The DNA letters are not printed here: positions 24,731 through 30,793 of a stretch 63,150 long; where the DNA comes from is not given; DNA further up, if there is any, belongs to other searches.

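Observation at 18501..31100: Second super-repeat family in at least 2.2 copies, with a clean whole-domain (270 nt) gain or loss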

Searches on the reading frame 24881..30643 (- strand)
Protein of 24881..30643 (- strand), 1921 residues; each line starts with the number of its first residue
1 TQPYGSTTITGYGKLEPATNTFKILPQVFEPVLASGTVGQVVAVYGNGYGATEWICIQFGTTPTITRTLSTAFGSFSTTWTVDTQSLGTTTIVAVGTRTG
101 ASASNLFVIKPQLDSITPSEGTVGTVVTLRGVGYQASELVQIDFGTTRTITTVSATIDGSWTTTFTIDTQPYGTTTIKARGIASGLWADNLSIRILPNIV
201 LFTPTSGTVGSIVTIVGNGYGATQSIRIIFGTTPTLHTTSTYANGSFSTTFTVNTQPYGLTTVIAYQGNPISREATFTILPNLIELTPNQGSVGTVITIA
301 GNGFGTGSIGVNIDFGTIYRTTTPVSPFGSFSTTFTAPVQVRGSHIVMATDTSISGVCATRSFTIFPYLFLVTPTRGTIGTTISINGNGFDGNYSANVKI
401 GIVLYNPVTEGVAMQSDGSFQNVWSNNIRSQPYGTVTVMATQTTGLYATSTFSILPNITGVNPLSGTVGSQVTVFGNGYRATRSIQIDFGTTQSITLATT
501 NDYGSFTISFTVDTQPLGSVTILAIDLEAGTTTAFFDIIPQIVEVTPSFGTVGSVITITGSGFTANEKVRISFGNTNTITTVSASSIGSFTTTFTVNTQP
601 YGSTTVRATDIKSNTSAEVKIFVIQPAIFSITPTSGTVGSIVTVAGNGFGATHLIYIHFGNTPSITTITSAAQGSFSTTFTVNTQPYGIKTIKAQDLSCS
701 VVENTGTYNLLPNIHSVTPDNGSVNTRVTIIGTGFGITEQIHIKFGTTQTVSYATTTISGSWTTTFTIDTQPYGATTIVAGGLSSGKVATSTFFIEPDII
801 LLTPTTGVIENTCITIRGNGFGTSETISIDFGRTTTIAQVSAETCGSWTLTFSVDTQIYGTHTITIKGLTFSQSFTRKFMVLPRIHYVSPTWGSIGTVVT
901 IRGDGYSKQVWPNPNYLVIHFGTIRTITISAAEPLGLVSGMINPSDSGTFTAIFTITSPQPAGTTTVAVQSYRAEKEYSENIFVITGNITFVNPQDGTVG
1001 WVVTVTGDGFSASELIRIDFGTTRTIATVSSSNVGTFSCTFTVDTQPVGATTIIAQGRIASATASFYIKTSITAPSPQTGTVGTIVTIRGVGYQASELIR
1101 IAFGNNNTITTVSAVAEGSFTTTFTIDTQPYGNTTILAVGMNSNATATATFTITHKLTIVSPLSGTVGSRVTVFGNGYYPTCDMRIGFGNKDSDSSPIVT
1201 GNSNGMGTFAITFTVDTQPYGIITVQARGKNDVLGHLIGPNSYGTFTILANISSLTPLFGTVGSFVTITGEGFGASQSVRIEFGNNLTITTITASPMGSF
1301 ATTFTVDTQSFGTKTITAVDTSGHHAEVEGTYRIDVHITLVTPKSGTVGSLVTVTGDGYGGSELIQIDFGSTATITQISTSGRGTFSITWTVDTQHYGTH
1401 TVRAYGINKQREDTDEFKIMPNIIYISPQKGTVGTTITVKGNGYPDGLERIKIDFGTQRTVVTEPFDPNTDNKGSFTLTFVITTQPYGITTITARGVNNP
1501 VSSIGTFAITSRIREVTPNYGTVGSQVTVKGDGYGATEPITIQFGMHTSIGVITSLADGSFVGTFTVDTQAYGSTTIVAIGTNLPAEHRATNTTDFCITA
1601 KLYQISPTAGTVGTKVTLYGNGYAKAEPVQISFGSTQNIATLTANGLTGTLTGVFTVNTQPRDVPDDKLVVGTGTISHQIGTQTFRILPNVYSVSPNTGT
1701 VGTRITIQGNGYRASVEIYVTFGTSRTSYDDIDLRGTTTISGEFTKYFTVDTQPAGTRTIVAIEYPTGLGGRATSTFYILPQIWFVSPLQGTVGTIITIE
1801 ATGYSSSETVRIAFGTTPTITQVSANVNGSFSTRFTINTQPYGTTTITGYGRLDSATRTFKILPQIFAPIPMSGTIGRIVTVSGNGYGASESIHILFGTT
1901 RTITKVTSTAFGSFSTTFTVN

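Call 20: search_protein_families(library=ncbifam, proteins=[window:24881-30643:-], max_evalue=0.01)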
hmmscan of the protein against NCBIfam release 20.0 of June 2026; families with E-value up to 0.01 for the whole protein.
window:24881-30643:- (1921 aa): 2 families
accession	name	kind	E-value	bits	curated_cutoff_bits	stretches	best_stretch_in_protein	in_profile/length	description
TIGR01759.1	MalateDH-SF1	subfamily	0.0019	17.2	345.65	0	150-230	205-287/327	malate dehydrogenase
NF058592.1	GxPGS_dom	subfamily_domain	0.0038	17.2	45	1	545-599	3-54/65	PGS family Ig-like domain-containing protein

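Call 23: find_related_loci(query=window:25130-30643:-, collection=metagenome_contigs, flank=10000)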
Query window:25130-30643:- (1838 aa) in metagenome_contigs; peptide patterns used: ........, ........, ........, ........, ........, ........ (x = any residue, [..] = any of these).
30 stretches matched a pattern, but none encodes a relative of the query by tblastn (E <= 1e-3).

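Call 24: find_related_loci(query=window:25130-30643:-, collection=viral_contigs, flank=10000)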
Query window:25130-30643:- (1838 aa) in viral_contigs; peptide patterns used: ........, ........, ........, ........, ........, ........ (x = any residue, [..] = any of these).
5 stretches matched a pattern, but none encodes a relative of the query by tblastn (E <= 1e-3).

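Call 25: find_homologous_proteins(query=window:25130-30643:-, max_evalue=1e-10)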
Query window:25130-30643:- (1838 aa): 116 proteins with E <= 1e-10 among 8000 candidates.
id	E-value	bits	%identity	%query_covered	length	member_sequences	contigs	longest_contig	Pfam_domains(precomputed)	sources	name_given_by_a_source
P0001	0.0e+0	2036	38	100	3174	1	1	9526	-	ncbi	ncbi:hypothetical protein COZ71_07525, partial [Candidatus Desantisbacteria bacterium CG_4_8_14_3_um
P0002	0.0e+0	1614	38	100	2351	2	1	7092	-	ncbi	ncbi:hypothetical protein COZ13_00880, partial [Candidatus Desantisbacteria bacterium CG_4_10_14_3_u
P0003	0.0e+0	1509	39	98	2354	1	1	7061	PF00337.30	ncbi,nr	ncbi:hypothetical protein HY792_05700, partial [Candidatus Desantisbacteria bacterium]|nr:hypothetic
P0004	0.0e+0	1507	37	100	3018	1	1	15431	-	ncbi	ncbi:MAG: hypothetical protein AB1630_04975, partial [bacterium]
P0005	0.0e+0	1423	38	100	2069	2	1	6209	-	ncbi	ncbi:hypothetical protein COZ13_02675, partial [Candidatus Desantisbacteria bacterium CG_4_10_14_3_u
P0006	0.0e+0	1404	40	88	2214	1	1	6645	-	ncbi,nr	ncbi:hypothetical protein HY792_07235, partial [Candidatus Desantisbacteria bacterium]|nr:hypothetic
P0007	0.0e+0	1304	36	100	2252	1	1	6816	-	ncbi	ncbi:hypothetical protein COZ13_06840, partial [Candidatus Desantisbacteria bacterium CG_4_10_14_3_u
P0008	0.0e+0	1292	38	100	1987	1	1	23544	-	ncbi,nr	ncbi:hypothetical protein HY792_03090, partial [Candidatus Desantisbacteria bacterium]|nr:hypothetic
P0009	0.0e+0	1178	38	99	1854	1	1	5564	-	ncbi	ncbi:MAG: hypothetical protein AAB296_10485, partial [Candidatus Desantisbacteria bacterium]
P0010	0.0e+0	1117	40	81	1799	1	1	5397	-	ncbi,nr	ncbi:hypothetical protein HY772_03460, partial [Candidatus Woesearchaeota archaeon]|nr:hypothetical 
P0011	0.0e+0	1098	38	98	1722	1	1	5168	-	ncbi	ncbi:MAG: hypothetical protein AAB296_03760, partial [Candidatus Desantisbacteria bacterium]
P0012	0.0e+0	1078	37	83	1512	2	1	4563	PF01833.31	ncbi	ncbi:hypothetical protein COZ71_02145, partial [Candidatus Desantisbacteria bacterium CG_4_8_14_3_um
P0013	0.0e+0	1074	38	88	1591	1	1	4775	-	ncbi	ncbi:MAG: hypothetical protein AAB296_00855, partial [Candidatus Desantisbacteria bacterium]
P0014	0.0e+0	1054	39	79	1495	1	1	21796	-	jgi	-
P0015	0.0e+0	1050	37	93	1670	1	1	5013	PF21992.3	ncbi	ncbi:MAG: hypothetical protein AAB296_09120, partial [Candidatus Desantisbacteria bacterium]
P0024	2.2e-263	895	39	65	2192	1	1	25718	PF13229.13,PF13585.13,PF18962.8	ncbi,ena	-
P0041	4.7e-180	619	43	36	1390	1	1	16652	PF13715.13,PF18962.8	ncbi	ncbi:MAG: cohesin domain-containing protein [bacterium]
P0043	2.5e-173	597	43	35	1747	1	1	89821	PF13229.13,PF13715.13,PF02415.24,PF00963.25,PF18962.8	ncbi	ncbi:MAG: right-handed parallel beta-helix repeat-containing protein [bacterium]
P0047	1.1e-120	422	45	29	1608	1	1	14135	PF00404.25,PF18962.8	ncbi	ncbi:MAG: choice-of-anchor Q domain-containing protein [bacterium]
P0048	9.3e-117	409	41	29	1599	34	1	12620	PF02415.24,PF18962.8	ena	-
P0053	1.2e-93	333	46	22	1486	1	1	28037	PF13715.13,PF13585.13,PF00963.25,PF18962.8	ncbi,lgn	ncbi:MAG: cohesin domain-containing protein [bacterium]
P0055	7.4e-90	320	49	16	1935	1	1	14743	PF13229.13,PF13585.13,PF18962.8,PF05048.20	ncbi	-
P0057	6.2e-85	304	45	19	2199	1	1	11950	PF01839.30,PF00404.25,PF13517.13,PF18962.8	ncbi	ncbi:MAG: FG-GAP-like repeat-containing protein [bacterium]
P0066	5.4e-56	208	42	14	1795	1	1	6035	PF13229.13,PF13715.13,PF18962.8,PF10102.15,PF13860.13,PF13620.13,PF22904.4,PF17210.10,PF05048.20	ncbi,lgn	-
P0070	9.0e-54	200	47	15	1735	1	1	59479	PF13229.13,PF18962.8,PF05048.20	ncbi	ncbi:MAG: right-handed parallel beta-helix repeat-containing protein [bacterium]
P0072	7.9e-53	197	46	14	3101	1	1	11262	PF01839.30,PF01551.30,PF13205.13,PF13517.13,PF18962.8,PF13860.13,PF13620.13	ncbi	-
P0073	2.1e-51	193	46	14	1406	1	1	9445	PF13585.13,PF18962.8,PF13860.13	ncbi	ncbi:MAG: gliding motility-associated C-terminal domain-containing protein [Candidatus Desantisbacte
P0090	7.8e-35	138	50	10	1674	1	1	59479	PF13229.13,PF00404.25,PF18962.8,PF26198.1,PF05048.20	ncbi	ncbi:MAG: right-handed parallel beta-helix repeat-containing protein, partial [bacterium]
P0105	4.3e-27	112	38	11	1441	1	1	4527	PF00404.25,PF13517.13,PF00963.25,PF18962.8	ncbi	ncbi:MAG: FG-GAP-like repeat-containing protein [bacterium]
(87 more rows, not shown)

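Call 63: find_encoding_contigs(protein=P0008, flank=10000, max_places=2)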
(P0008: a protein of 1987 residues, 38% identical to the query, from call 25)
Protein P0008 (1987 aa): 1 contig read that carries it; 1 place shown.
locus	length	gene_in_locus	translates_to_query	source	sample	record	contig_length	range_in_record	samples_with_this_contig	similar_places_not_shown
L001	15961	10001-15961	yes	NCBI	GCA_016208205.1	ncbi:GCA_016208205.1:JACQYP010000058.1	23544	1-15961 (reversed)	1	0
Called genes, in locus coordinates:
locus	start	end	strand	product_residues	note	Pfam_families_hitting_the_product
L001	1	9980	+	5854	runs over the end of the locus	PF00662:Proton_antipo_N (faint)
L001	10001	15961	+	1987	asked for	?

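Call 64: find_encoding_contigs(protein=P0014, flank=10000, max_places=2)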
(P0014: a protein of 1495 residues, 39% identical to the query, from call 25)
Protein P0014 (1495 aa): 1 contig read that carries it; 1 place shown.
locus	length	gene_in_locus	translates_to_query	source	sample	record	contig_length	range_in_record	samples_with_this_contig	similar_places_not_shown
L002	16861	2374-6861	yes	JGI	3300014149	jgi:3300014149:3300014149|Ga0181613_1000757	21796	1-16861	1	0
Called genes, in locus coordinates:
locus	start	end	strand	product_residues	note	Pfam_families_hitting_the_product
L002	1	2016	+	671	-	?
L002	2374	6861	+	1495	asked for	-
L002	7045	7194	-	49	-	-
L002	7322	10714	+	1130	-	-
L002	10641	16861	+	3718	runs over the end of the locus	?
